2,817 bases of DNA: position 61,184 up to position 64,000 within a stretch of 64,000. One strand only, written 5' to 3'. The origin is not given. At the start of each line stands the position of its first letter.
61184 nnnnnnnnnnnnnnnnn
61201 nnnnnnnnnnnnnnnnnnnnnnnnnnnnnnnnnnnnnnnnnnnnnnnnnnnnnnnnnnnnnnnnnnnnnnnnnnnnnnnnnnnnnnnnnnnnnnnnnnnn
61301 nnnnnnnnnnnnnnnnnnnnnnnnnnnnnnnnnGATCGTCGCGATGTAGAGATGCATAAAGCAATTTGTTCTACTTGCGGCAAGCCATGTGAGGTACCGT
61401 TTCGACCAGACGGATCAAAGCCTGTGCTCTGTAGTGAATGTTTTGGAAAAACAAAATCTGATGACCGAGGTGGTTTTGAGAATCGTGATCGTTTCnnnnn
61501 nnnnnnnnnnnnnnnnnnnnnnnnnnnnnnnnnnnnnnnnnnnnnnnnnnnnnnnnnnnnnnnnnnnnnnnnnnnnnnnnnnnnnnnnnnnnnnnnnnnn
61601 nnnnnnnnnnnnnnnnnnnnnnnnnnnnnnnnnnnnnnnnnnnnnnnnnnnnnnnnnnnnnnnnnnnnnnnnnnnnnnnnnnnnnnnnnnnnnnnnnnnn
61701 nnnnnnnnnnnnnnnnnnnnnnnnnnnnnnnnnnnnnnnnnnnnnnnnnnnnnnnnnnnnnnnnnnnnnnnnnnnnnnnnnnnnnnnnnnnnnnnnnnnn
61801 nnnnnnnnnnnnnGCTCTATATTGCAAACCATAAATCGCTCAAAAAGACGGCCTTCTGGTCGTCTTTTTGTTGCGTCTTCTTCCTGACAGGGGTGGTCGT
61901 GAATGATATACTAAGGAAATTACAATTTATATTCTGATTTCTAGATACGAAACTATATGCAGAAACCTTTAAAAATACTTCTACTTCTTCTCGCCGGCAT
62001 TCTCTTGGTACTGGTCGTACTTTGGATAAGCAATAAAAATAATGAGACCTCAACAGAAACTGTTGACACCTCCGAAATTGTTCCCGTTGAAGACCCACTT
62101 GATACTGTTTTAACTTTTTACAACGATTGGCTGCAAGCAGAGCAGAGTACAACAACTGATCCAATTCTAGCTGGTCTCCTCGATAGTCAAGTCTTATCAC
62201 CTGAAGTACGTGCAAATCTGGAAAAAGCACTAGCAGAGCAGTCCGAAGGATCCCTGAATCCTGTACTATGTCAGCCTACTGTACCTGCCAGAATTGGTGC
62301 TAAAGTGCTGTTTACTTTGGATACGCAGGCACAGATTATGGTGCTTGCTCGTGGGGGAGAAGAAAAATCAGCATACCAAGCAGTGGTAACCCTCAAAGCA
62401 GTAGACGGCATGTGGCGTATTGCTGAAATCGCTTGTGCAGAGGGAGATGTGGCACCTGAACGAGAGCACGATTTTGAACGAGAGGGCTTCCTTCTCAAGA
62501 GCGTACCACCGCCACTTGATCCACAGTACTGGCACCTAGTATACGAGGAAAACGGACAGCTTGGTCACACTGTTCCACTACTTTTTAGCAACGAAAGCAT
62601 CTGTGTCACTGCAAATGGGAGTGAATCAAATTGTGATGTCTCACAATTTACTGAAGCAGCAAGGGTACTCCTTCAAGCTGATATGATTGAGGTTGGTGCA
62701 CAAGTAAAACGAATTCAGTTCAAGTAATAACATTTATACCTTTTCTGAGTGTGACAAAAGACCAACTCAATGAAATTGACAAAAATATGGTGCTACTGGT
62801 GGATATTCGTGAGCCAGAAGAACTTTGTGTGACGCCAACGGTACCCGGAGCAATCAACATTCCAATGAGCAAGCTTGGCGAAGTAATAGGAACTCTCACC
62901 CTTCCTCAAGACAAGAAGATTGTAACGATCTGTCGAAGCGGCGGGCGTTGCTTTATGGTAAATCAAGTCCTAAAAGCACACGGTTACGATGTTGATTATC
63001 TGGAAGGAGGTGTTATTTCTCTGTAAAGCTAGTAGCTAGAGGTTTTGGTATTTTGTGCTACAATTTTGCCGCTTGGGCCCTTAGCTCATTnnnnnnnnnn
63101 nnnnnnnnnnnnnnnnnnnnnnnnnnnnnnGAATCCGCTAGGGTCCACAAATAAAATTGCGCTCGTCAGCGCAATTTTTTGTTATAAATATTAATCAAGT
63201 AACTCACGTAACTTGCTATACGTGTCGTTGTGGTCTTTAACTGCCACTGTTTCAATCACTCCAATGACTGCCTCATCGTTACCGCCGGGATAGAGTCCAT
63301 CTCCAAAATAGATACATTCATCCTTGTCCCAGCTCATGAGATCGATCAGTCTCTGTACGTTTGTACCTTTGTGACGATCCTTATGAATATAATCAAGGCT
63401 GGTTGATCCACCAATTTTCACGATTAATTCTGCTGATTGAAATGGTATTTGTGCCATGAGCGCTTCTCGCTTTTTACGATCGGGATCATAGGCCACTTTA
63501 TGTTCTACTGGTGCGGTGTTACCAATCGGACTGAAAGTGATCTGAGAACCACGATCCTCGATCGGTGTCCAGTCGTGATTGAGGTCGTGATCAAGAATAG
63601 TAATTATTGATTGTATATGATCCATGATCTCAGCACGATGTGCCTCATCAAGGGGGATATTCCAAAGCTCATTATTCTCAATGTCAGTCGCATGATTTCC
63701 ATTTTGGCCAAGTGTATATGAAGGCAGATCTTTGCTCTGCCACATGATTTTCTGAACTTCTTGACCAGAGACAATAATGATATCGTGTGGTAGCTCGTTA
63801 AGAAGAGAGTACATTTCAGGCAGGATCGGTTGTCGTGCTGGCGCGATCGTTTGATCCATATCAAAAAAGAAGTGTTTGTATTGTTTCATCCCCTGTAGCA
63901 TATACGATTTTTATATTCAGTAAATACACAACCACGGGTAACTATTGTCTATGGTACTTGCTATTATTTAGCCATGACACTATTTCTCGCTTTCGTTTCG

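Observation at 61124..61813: Eukaryote-style RGG-box / C4 zinc-ribbon / histone-H1-like KA-tail protein with internal 25-nt DNA repeats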

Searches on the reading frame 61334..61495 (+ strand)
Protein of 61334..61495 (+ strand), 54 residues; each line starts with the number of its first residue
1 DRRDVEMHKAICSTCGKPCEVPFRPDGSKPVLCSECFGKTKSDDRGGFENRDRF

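Call 32: find_homologous_proteins(query=window:61334-61495:+, max_evalue=10)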
Query seq(54 aa): no candidate shares three 5-residue words with the query. No homologue found.

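Call 41: search_dna_similar(query=window:61337-61468:+, collection=plasmids, mode=protein, max_evalue=1, max_rows=30)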
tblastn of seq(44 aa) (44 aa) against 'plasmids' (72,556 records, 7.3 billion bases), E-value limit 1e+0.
Records with a match: 3; places in all: 3; records where one place covers at least 80% of the query: 2.
Best place of each record, by identity: <60% 3.
By first word of the organism name: Subdoligranulum 2; Pusillibacter 1.
By predicted mobility (MOB-suite, as given by PLSDB): non-mobilizable 2; conjugative 1.
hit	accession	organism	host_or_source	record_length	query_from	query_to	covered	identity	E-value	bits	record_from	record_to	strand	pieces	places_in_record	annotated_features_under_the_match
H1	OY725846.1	Subdoligranulum variabile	-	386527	5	42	86%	50.0%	5e-6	47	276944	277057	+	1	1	none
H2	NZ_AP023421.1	Pusillibacter faecalis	Homo sapiens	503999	5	42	86%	44.7%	2e-4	43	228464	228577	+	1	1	zinc-ribbon domain containing protein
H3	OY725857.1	Subdoligranulum variabile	-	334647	5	38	77%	50.0%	4e-5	44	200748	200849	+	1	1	none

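Call 42: search_dna_similar(query=window:61337-61468:+, collection=phages, mode=protein, max_evalue=1, max_rows=30)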
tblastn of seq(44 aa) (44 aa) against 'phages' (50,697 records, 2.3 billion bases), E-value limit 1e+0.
Records with a match: 3; places in all: 3; records where one place covers at least 80% of the query: 3.
Best place of each record, by identity: <60% 3.
By first word of the organism name: Bacteriophage 3.
By host as written in the record: - 3.
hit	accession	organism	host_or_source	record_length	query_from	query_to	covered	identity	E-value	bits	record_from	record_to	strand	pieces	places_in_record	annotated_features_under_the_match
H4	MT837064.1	Bacteriophage sp.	human fecal samples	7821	3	43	93%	46.3%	4e-6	46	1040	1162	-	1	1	record has no annotation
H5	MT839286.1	Bacteriophage sp.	human fecal samples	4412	5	42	86%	47.4%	2e-6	47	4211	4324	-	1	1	record has no annotation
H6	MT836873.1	Bacteriophage sp.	human fecal samples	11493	5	42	86%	42.1%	2e-4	41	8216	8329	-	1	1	record has no annotation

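Call 43: get_annotated_region(hit=H2, flank=3000)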
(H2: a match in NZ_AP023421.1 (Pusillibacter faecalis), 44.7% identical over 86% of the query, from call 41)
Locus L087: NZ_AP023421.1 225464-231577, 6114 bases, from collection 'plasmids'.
description: Pusillibacter faecalis strain MM59 plasmid pMM59_01
organism: Pusillibacter faecalis (NCBI taxid 2714358)
taxonomy: Bacteria; Bacillota; Clostridia; Eubacteriales; Oscillospiraceae; Pusillibacter; Pusillibacter faecalis
host: -; source: Homo sapiens; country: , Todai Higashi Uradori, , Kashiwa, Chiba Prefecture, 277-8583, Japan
typing (MOB-suite, as given by PLSDB): conjugative; relaxase MOBQ,MOBV; mating-pair formation MPF_T
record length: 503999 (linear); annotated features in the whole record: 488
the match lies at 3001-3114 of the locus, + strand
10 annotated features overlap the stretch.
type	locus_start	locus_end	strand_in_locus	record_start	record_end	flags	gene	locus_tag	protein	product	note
CDS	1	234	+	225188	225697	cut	ruvC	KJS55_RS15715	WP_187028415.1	crossover junction endodeoxyribonuclease RuvC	GO:0006310 - DNA recombination [Evidence IEA]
CDS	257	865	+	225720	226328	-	ruvA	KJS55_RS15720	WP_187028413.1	Holliday junction branch migration protein RuvA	GO:0006310 - DNA recombination [Evidence IEA]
CDS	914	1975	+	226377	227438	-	ruvB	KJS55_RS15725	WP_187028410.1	Holliday junction branch migration DNA helicase RuvB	GO:0006310 - DNA recombination [Evidence IEA]; GO:0006281 - DNA repair [Evidence IEA]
CDS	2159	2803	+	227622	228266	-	-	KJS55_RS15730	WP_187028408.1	sigma-70 family RNA polymerase sigma factor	GO:0006352 - DNA-templated transcription initiation [Evidence IEA]; GO:0006355 - regulation of DNA-templated ...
CDS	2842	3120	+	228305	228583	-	-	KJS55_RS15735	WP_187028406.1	zinc-ribbon domain containing protein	-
CDS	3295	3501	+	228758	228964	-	-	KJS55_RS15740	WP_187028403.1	DUF1858 domain-containing protein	-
CDS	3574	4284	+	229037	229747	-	-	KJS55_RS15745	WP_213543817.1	class I SAM-dependent methyltransferase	-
CDS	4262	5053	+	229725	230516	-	-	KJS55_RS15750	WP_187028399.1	Nif3-like dinuclear metal center hexameric protein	GO:0008150 - biological_process [Evidence IEA]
CDS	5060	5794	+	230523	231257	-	-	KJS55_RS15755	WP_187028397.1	YebC/PmpR family DNA-binding transcriptional regulator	-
CDS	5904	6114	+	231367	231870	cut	-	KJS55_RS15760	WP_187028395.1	amidase domain-containing protein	-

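Call 80: predict_structure(alignment_id=A5)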
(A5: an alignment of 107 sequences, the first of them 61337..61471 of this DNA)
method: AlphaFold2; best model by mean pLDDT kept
length: 45 residues; sequences in the alignment: 107
mean_pLDDT: 85.0   pTM: 0.58
mean pLDDT of the five models: 85.0, 82.6, 82.6, 82.5, 79.8
residues with pLDDT >= 90: 23; 70-90: 14; 50-70: 7; < 50: 1
segments of 3 or more residues with pLDDT < 50: none
pLDDT, mean of each block of 10 residues (from residue 1): 84 94 90 86 57
secondary structure, 60 per line:
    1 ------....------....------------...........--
elements in order: E7-10 E17-20 H33-43

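Call 82: fold_search(model_id=the predicted structure, library=pdb)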
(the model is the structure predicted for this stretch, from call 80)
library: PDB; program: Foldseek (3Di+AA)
matches with E <= 10: 154; with E <= 0.001: 0
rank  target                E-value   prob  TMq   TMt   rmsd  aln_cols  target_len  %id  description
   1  6fhq_A                7.3e-01  0.60  0.50  0.41   2.1        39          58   23  Crystal structure of human BAZ2B PHD zinc finger in complex with Fr 21 (released 2018-03-21)
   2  1zbd_B                7.8e-01  0.47  0.50  0.23   4.4        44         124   20  STRUCTURAL BASIS OF RAB EFFECTOR SPECIFICITY: CRYSTAL STRUCTURE OF THE SMALL G PROTEIN RAB3A COMPLEXED WITH THE EFFECT (released 1999-04-02)
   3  5yc3_A                9.6e-01  0.47  0.46  0.37   3.4        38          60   21  Crystal structure of AL3 PHD finger bound to H3K4me2 (released 2018-01-24)
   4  7ane_at               1.1e+00  0.38  0.51  0.13   7.0        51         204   18  Leishmania Major mitochondrial ribosome (released 2021-06-23)
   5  2fe3_B                1.1e+00  0.25  0.43  0.15   9.0        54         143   22  The crystal structure of bacillus subtilis PerR-Zn reveals a novel Zn(Cys)4 Structural redox switch (released 2006-12-19)
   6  6zm5_0                1.3e+00  0.28  0.38  0.20   3.5        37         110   24  Human mitochondrial ribosome in complex with OXA1L, mRNA, A/A tRNA, P/P tRNA and nascent polypeptide (released 2021-01-13)
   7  2f6j_B                1.4e+00  0.35  0.50  0.17   6.3        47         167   13  Crystal structure of PHD finger-linker-bromodomain fragment of human BPTF in the H3(1-15)K4me3 bound state (released 2006-07-11)
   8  2rgv_B                1.4e+00  0.23  0.44  0.15   8.9        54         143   22  The crystal structure of PerR-Ox highlights 2-oxo-Histidine formation (released 2008-10-14)
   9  9ire_B                1.4e+00  0.07  0.26  0.11  10.2        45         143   24  CRYSTAL STRUCTURE OF Bacillus cereus FERRIC UPTAKE REGULATOR (released 2025-07-23)
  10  4ywl_A                1.7e+00  0.11  0.30  0.08   5.9        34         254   29  Pyrococcus furiosus MCM N-terminal domain F179A point mutant pentameric ring (released 2015-09-23)
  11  7ne9_CCC              1.8e+00  0.13  0.32  0.13   8.3        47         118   21  A single sensor controls large variations in zinc quotas in a marine cyanobacterium (released 2022-03-02)
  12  5hh7_A                1.9e+00  0.23  0.46  0.14   6.9        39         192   15  crystal structure of Arabidopsis ORC1b BAH-PHD cassette in complex with unmodified H3 peptide (released 2016-03-09)
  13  2rgv_A                1.9e+00  0.15  0.40  0.14   9.4        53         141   23  The crystal structure of PerR-Ox highlights 2-oxo-Histidine formation (released 2008-10-14)
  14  4pog_G                1.9e+00  0.09  0.30  0.08   5.8        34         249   29  MCM-ssDNA co-crystal structure (released 2014-04-09)
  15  9m0u_A                2.0e+00  0.28  0.48  0.38   3.1        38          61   26  Structural insights into the tumor suppressor ZMYND11 reveal diverse recognition mechanisms (released 2026-01-14)
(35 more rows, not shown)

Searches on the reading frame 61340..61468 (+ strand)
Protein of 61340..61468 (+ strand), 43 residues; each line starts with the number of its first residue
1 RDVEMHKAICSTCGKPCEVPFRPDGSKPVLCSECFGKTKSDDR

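Call 52: find_homologous_proteins(query=A4, max_evalue=0.01)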
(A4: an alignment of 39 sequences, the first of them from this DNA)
Query A4 (39 sequences) (43 aa, profile of the alignment): 304 proteins with E <= 0.01 among 317 candidates; the best 120 are listed.
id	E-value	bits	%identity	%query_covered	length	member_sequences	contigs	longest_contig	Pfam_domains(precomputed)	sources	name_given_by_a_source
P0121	6.3e-18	82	60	93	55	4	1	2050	PF23477.2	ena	-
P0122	9.6e-18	81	64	77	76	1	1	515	PF23477.2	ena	-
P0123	5.4e-17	79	60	100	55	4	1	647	PF23477.2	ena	-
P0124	5.4e-17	79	60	100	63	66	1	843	PF23477.2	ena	-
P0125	5.5e-17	79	53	88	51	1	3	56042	PF23477.2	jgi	jgi:CxxC-x17-CxxC domain-containing protein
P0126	5.7e-17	79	56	84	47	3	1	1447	PF23477.2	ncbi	ncbi:MAG: hypothetical protein E6I48_17285, partial [Chloroflexi bacterium]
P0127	6.8e-17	78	60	93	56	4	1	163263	PF23477.2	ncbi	ncbi:CxxC-x17-CxxC domain-containing protein [Candidatus Omnitrophota bacterium]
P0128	8.0e-17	78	60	93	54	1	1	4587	PF23477.2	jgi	-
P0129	9.9e-17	78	56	100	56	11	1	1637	PF23477.2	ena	-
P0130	1.0e-16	78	63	93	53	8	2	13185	PF23477.2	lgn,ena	-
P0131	1.4e-16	77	59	91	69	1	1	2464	PF23477.2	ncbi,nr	ncbi:hypothetical protein MUP32_06030, partial [Candidatus Microgenomates bacterium]|nr:hypothetical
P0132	1.6e-16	77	63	93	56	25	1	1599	PF23477.2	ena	-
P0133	1.7e-16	77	59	91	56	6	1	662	PF23477.2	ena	-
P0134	2.3e-16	77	49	100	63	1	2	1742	PF23477.2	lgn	-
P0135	2.3e-16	77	58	93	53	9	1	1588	PF23477.2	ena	-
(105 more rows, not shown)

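Call 72: search_solved_structures(query=A4, max_evalue=10, show_alignments=3)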
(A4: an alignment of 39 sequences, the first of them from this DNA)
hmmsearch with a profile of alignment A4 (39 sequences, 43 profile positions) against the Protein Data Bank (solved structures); distinct sequences matched with E-value up to 10: 17.
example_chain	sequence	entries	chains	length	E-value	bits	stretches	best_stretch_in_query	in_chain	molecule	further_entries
5v3g_D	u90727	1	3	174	0.005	19.5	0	24-34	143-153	PR domain zinc finger protein 9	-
5egb_A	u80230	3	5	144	0.011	18.4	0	24-34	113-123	Histone-lysine N-methyltransferase PRDM9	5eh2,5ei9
8q5b_A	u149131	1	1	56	0.25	14.1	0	8-16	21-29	Small CPxCG-related zinc finger protein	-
7c5x_A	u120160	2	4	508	0.51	13.1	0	15-26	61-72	iota-carbonic anhydrase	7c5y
2fe3_A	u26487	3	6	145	0.53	13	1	5-15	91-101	Peroxide operon regulator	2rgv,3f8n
8ebt_K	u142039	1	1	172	1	12.1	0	3-16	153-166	DNA repair protein complementing XP-A cells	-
4uxh_A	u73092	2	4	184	1.5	11.6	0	4-20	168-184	THYMIDINE KINASE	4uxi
4uxj_A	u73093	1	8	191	1.7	11.4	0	4-20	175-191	THYMIDINE KINASE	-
28ke_N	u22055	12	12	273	2.2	11.1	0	3-16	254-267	DNA repair protein complementing XP-A cells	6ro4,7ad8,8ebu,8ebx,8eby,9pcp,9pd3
2orw_A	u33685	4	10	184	2.6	10.8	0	4-14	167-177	Thymidine kinase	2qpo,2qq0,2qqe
5opt_T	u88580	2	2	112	3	10.6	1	17-27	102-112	40S ribosomal protein S26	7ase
9ire_A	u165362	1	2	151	3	10.6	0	5-15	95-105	Ferric uptake regulation protein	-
4v8m_AV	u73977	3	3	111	3.3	10.5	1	17-26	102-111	RIBOSOMAL PROTEIN S26, PUTATIVE | 40S ribosomal protein S26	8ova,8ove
6az1_b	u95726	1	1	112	4.2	10.1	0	18-27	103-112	ribosomal protein S26e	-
7mc1_A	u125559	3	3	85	4.5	10.1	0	24-34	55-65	Isoform 2 of Zinc finger and BTB domain-containing protein 17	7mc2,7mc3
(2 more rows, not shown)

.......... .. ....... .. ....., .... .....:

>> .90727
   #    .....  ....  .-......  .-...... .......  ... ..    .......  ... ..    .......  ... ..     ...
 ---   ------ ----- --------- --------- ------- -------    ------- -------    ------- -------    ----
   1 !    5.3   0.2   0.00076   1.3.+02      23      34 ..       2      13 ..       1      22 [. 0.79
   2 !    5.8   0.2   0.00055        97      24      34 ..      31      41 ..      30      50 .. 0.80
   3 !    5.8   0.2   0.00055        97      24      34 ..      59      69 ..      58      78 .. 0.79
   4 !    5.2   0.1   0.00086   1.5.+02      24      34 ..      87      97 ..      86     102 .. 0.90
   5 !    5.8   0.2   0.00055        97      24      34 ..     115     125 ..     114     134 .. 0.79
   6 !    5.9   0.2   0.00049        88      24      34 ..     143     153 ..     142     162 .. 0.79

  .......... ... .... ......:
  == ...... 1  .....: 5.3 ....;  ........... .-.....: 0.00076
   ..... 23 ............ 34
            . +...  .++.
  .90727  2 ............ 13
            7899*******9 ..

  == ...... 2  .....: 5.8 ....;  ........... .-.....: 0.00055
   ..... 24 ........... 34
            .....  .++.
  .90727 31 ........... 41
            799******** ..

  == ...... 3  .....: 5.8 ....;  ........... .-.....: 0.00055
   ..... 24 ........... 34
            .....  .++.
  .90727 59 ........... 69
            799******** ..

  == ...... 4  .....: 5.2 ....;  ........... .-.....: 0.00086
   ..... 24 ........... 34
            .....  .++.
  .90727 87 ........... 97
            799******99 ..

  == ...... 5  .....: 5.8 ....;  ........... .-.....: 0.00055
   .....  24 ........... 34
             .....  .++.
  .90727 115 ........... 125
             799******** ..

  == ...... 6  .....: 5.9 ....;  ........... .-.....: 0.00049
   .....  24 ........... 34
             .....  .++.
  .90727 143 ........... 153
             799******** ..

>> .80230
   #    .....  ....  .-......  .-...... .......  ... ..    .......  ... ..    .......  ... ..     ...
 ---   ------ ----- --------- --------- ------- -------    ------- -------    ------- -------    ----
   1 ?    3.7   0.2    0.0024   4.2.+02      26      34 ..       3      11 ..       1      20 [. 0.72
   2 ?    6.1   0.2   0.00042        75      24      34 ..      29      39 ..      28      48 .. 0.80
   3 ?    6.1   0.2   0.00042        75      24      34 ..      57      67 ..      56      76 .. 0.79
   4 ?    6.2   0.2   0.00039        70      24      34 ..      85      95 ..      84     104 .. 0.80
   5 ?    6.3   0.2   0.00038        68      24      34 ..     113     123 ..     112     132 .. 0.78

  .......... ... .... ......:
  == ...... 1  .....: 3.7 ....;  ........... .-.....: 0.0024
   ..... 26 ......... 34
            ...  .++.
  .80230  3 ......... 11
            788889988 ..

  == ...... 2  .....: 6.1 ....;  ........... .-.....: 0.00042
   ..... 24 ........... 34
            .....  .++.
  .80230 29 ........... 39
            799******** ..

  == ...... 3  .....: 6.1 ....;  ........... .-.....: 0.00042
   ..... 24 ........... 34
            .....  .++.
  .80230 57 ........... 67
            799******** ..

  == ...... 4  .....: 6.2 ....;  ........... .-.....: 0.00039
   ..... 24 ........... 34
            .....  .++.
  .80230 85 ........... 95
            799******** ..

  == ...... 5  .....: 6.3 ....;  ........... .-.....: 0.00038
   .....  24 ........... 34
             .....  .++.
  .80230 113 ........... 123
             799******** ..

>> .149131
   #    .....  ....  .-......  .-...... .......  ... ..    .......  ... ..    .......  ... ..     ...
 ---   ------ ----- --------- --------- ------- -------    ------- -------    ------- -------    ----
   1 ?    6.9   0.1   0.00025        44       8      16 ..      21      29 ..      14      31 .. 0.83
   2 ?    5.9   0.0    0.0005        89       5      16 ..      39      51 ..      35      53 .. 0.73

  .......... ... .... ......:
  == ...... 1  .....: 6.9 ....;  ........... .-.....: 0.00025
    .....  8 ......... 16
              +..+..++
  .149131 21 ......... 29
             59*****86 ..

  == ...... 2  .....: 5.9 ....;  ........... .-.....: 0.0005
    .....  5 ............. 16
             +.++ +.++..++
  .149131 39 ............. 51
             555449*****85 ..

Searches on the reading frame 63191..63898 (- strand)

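Call 66: search_protein_families(library=pfam, proteins=[window:63191-63898:-], max_evalue=0.00001)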
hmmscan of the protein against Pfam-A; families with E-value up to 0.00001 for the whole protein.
window:63191-63898:- (235 aa): 2 families
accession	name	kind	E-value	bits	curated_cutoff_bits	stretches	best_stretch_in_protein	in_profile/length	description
PF08282.18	Hydrolase_3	-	3.7e-10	40.4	20.9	1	10-201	1-212/255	haloacid dehalogenase-like hydrolase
PF03332.19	PMM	-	2.4e-08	34.5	22.4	1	82-234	64-219/221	Eukaryotic phosphomannomutase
